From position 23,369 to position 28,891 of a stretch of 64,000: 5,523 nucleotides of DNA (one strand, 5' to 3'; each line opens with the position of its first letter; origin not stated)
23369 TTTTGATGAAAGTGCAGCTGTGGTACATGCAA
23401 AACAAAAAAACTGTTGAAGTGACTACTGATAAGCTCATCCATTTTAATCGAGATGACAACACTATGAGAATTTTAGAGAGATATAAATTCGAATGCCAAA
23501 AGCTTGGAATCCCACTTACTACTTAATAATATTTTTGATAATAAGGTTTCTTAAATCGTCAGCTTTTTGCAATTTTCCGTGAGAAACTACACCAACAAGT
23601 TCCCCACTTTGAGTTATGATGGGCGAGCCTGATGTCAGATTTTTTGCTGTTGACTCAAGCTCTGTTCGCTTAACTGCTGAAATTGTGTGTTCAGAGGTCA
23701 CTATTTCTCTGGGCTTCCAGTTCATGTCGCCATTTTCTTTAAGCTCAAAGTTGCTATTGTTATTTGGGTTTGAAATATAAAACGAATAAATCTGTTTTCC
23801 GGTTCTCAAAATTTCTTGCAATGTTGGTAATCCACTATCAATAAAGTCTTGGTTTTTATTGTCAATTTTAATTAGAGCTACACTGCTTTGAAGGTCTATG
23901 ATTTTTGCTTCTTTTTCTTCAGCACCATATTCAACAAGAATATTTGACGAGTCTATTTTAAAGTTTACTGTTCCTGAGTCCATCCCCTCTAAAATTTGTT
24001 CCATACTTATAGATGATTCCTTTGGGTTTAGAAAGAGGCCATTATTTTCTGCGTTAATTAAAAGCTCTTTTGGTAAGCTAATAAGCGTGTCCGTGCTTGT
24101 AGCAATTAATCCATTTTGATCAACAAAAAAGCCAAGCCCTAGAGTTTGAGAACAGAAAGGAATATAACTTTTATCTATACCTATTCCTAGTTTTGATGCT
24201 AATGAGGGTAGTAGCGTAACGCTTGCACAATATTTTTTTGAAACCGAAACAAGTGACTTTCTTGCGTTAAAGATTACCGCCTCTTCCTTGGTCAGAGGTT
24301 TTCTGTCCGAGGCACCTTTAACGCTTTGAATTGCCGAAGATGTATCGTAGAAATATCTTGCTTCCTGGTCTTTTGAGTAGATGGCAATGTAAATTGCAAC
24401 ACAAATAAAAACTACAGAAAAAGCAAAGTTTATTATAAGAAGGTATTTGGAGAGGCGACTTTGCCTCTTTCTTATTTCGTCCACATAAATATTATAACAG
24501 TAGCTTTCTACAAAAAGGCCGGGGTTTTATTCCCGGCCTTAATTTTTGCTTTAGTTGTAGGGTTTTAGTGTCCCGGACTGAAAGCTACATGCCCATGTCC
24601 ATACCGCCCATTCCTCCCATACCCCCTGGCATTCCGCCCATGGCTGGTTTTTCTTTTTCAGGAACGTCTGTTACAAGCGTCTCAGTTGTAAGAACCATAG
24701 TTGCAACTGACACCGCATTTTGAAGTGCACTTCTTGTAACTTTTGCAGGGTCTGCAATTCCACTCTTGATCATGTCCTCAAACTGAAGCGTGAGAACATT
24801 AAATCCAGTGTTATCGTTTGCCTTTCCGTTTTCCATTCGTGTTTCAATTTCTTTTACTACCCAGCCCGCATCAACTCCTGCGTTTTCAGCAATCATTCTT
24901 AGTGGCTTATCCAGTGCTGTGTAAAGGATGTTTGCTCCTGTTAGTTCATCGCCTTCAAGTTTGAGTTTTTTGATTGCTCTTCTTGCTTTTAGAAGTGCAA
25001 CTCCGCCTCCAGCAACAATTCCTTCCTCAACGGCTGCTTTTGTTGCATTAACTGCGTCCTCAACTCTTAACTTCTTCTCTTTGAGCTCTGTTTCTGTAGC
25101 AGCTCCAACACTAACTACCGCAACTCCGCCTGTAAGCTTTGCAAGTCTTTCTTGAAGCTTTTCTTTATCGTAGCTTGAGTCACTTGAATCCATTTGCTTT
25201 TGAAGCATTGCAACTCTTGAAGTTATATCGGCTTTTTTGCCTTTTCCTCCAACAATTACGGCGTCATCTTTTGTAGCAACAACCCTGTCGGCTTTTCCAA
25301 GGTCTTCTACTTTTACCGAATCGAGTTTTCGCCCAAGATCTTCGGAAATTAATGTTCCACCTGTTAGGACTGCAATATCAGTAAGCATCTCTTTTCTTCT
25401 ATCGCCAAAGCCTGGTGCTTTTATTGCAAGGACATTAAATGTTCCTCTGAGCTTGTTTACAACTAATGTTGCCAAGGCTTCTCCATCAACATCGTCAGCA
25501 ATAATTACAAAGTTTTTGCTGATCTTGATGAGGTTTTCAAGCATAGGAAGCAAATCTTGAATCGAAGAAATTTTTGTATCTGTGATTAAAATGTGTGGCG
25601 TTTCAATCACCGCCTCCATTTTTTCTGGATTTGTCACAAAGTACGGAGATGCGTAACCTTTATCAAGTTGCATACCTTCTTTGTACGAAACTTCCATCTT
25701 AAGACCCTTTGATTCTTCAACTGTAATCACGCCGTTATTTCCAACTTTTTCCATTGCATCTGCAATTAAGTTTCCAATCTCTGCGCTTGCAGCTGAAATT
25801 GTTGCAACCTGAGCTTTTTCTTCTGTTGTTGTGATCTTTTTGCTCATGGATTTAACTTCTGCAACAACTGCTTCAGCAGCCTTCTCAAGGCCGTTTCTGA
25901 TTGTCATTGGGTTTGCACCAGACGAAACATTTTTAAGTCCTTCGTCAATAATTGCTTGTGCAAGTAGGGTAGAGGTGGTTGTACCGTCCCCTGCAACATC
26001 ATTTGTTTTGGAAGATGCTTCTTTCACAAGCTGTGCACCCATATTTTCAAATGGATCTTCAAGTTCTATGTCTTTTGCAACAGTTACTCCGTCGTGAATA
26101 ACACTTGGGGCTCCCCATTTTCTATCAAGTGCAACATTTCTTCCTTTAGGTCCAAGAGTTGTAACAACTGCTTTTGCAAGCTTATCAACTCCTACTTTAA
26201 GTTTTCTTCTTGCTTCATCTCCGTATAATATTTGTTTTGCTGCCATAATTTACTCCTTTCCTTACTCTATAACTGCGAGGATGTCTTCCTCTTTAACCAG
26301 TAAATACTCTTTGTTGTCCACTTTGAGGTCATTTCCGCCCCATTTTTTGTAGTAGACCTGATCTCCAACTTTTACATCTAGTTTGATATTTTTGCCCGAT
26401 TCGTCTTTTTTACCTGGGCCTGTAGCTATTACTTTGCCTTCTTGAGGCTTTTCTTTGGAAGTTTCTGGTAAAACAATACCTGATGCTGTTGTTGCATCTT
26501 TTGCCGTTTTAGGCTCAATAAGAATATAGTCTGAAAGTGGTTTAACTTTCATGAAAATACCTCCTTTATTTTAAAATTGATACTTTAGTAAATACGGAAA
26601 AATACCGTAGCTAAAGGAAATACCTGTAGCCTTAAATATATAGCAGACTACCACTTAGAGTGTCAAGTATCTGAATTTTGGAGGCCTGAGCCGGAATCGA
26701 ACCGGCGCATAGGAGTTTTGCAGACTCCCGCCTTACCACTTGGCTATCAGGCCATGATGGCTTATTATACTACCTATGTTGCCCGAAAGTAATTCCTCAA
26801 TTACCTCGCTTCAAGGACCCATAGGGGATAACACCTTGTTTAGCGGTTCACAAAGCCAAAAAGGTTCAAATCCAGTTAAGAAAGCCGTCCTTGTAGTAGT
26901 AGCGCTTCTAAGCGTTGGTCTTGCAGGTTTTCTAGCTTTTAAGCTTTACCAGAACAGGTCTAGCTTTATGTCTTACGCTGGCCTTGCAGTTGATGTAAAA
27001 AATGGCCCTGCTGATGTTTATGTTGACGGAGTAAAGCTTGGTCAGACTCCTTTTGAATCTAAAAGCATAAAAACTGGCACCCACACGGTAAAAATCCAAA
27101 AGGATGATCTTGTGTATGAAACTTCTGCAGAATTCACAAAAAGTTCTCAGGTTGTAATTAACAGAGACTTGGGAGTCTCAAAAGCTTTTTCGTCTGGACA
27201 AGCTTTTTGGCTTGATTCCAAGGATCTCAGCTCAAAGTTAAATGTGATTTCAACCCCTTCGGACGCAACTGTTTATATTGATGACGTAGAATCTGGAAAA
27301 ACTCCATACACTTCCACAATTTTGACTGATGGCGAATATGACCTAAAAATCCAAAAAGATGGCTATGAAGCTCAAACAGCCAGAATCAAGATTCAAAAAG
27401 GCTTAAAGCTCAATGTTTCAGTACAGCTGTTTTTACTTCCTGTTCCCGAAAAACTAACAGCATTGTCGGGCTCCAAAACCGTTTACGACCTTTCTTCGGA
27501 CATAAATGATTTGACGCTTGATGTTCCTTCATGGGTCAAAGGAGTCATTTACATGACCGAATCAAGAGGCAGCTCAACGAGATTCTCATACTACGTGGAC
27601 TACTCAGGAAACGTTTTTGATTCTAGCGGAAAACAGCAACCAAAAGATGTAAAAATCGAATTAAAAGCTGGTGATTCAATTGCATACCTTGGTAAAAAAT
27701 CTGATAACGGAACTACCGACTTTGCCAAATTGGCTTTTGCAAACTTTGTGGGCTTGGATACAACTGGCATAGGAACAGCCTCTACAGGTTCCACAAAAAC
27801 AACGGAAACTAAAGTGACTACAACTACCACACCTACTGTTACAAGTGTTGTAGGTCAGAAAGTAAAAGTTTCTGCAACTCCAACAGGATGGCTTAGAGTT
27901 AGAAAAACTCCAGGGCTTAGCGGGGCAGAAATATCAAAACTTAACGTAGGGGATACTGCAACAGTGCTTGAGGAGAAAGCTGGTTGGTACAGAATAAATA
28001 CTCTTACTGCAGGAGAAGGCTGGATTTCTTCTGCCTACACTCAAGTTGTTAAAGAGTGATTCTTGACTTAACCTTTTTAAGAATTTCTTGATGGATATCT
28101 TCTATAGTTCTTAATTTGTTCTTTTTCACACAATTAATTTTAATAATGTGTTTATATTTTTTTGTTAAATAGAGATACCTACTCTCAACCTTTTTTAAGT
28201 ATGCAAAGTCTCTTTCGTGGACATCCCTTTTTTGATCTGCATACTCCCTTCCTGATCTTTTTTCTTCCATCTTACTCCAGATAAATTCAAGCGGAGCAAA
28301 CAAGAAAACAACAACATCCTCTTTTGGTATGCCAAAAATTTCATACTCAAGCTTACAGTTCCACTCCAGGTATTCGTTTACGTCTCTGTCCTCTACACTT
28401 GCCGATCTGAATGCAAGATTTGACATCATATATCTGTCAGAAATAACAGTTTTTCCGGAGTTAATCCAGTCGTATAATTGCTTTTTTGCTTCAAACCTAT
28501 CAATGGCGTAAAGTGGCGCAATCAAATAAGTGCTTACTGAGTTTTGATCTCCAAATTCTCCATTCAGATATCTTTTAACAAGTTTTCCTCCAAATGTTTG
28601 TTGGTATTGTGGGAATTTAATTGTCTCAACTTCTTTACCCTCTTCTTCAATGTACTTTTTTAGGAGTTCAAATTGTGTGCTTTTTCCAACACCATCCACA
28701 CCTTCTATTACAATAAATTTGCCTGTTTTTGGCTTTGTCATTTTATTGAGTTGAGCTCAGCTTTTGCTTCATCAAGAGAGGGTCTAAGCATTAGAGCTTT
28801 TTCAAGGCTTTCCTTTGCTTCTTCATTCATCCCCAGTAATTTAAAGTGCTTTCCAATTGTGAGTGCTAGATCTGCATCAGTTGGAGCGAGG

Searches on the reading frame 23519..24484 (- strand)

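Call 103: search_protein_families(library=pfam, proteins=[window:23519-24484:-], max_evalue=0.001)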
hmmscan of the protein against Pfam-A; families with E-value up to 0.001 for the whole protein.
window:23519-24484:- (321 aa): 1 family
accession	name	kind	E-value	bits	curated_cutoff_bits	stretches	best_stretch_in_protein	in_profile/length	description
PF13365.12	Trypsin_2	-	3e-05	25.2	27.6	1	116-299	1-144/144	Trypsin-like peptidase domain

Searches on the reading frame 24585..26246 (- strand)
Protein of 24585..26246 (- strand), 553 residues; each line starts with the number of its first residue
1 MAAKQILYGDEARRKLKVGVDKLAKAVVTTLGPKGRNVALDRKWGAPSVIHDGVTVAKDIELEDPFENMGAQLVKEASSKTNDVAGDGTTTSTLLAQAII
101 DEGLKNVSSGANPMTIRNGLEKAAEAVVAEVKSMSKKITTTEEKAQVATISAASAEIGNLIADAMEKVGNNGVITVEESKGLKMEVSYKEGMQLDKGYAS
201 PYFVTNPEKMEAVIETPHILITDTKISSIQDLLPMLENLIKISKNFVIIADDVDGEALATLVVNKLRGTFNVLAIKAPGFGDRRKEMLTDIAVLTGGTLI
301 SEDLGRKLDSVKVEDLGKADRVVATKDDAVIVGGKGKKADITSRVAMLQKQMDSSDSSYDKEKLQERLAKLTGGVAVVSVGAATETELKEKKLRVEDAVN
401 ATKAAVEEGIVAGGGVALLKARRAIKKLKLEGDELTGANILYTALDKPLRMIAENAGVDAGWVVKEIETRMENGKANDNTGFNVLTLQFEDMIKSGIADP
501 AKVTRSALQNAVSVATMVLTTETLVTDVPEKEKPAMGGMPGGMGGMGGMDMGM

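Call 103: search_protein_families(library=pfam, proteins=[window:24585-26246:-], max_evalue=0.001)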
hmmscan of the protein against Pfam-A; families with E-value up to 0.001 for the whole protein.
window:24585-26246:- (553 aa): 1 family
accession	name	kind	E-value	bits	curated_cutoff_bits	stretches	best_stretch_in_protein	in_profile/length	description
PF00118.29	Cpn60_TCP1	-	1.4e-75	255.3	34.3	1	23-527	1-488/490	TCP-1/cpn60 chaperonin family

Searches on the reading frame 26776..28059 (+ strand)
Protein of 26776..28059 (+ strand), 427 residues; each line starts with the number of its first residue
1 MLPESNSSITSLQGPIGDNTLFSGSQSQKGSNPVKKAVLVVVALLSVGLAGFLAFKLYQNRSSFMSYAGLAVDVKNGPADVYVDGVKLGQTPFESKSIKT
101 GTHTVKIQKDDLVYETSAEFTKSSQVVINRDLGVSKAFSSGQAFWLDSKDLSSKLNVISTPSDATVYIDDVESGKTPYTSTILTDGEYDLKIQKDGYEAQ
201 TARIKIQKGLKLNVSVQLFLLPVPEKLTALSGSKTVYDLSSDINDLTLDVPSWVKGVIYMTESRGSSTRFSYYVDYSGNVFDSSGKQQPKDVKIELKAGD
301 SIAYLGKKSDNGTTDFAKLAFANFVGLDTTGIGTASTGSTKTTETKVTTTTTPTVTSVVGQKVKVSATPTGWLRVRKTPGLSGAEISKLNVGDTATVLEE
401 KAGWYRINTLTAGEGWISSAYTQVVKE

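Call 103: search_protein_families(library=pfam, proteins=[window:26776-28059:+], max_evalue=0.001)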
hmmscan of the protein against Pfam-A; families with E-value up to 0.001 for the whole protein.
window:26776-28059:+ (427 aa): 2 families
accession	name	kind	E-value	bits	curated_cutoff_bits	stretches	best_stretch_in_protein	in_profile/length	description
PF08308.17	PEGA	-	5.9e-24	84.2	20.8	2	153-218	2-67/71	PEGA domain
PF08239.17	SH3_3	-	1.7e-12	47.8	27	1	373-422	3-53/54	Bacterial SH3 domain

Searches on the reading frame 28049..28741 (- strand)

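Call 103: search_protein_families(library=pfam, proteins=[window:28049-28741:-], max_evalue=0.001)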
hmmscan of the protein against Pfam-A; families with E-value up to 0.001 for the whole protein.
window:28049-28741:- (230 aa): 2 families
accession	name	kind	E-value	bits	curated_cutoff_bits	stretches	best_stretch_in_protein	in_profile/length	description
PF02223.23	Thymidylate_kin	-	3e-24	86.1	27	1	12-218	1-183/185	Thymidylate kinase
PF01712.25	dNK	-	4e-09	37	27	1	10-227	1-201/203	Deoxynucleoside kinase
